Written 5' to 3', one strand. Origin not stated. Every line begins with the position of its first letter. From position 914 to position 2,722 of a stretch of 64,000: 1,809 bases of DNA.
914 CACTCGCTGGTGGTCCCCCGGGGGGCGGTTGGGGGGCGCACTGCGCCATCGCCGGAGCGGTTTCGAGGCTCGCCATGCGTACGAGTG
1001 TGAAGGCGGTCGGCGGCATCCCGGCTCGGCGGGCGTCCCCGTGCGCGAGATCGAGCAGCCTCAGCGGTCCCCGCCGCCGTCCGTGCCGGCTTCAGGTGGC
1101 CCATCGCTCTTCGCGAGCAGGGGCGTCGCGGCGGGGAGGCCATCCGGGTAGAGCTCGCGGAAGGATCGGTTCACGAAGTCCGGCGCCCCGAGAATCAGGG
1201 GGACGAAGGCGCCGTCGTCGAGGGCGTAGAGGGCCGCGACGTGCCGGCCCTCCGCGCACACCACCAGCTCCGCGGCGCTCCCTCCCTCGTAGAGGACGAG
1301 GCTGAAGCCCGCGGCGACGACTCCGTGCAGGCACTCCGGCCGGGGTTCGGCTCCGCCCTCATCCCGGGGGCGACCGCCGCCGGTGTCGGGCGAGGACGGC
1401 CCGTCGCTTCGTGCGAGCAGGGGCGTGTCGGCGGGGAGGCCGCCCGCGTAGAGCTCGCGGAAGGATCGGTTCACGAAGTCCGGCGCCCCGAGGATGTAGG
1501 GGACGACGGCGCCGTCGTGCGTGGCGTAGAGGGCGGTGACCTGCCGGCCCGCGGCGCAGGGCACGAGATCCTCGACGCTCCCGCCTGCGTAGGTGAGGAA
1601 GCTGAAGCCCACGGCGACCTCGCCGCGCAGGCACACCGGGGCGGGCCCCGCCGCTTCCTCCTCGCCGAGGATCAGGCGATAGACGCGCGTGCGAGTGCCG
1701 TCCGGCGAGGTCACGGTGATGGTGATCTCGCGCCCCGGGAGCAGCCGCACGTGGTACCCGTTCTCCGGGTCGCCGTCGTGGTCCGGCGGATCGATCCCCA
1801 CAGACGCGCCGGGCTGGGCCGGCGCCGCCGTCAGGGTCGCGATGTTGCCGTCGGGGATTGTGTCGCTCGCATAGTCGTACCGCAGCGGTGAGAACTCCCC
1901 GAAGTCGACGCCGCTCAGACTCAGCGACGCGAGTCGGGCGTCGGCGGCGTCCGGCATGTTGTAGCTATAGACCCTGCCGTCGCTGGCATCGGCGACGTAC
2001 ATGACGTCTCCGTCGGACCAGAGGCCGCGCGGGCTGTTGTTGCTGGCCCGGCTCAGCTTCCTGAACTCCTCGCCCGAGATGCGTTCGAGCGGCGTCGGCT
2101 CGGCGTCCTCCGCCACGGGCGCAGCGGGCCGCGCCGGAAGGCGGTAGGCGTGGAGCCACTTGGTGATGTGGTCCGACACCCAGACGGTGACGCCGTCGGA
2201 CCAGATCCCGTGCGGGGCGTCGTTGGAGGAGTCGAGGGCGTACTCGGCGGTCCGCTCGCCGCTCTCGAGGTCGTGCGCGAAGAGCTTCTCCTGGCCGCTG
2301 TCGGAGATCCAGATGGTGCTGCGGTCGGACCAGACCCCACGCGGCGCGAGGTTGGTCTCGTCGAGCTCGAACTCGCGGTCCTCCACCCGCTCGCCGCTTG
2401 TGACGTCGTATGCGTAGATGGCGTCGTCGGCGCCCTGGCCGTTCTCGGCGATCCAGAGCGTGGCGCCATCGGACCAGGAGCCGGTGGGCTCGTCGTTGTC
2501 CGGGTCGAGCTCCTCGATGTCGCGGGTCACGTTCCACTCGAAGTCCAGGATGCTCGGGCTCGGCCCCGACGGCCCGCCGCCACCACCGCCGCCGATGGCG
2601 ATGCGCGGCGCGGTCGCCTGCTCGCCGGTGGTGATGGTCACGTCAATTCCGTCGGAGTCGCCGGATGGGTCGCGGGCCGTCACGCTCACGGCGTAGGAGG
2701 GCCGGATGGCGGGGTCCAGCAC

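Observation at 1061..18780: Divergent pair of giant secreted paralogues sharing a conserved, unusual C-terminal half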

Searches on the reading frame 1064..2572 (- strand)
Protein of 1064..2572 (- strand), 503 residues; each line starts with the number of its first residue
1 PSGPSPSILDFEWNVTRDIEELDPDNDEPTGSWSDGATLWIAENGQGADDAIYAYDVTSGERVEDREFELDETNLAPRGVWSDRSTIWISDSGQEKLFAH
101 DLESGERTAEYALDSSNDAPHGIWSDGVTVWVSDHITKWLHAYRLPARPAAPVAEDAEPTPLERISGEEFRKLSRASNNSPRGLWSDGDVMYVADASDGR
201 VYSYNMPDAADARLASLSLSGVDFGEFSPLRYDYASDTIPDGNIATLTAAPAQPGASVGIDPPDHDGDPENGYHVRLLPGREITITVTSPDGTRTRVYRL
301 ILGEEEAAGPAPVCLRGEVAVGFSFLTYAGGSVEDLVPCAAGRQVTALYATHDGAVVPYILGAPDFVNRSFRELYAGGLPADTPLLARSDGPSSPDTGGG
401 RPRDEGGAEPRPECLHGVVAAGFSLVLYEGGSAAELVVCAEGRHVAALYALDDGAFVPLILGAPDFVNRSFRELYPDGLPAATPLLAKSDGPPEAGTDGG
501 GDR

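Call 36: search_protein_families(library=ncbifam, proteins=[window:1064-2572:-], max_evalue=1)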
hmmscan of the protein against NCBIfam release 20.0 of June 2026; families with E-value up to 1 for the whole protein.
window:1064-2572:- (503 aa): 2 families
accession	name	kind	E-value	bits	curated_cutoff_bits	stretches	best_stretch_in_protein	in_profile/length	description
NF000022.1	stregra_B_VgbA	exception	0.067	12.3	600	1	66-134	216-283/299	streptogramin B lyase Vgb(A)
TIGR03660.1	T1SS_rpt_143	domain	0.13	12.2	66.05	0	105-134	9-38/143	T1SS-143 repeat domain-containing protein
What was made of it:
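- On PEP-CTERM, GlyGly-CTERM, PGF-CTERM and other exosortase/archaeosortase/rhombosortase signals: NCBIfam scan of the C-terminal 503 aa returns only two chance-level hits (E 0.067 and 0.13) (call 36).
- On RTX / T1SS giant adhesins: The only T1SS-related hit is chance-level (E 0.13, call 36).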
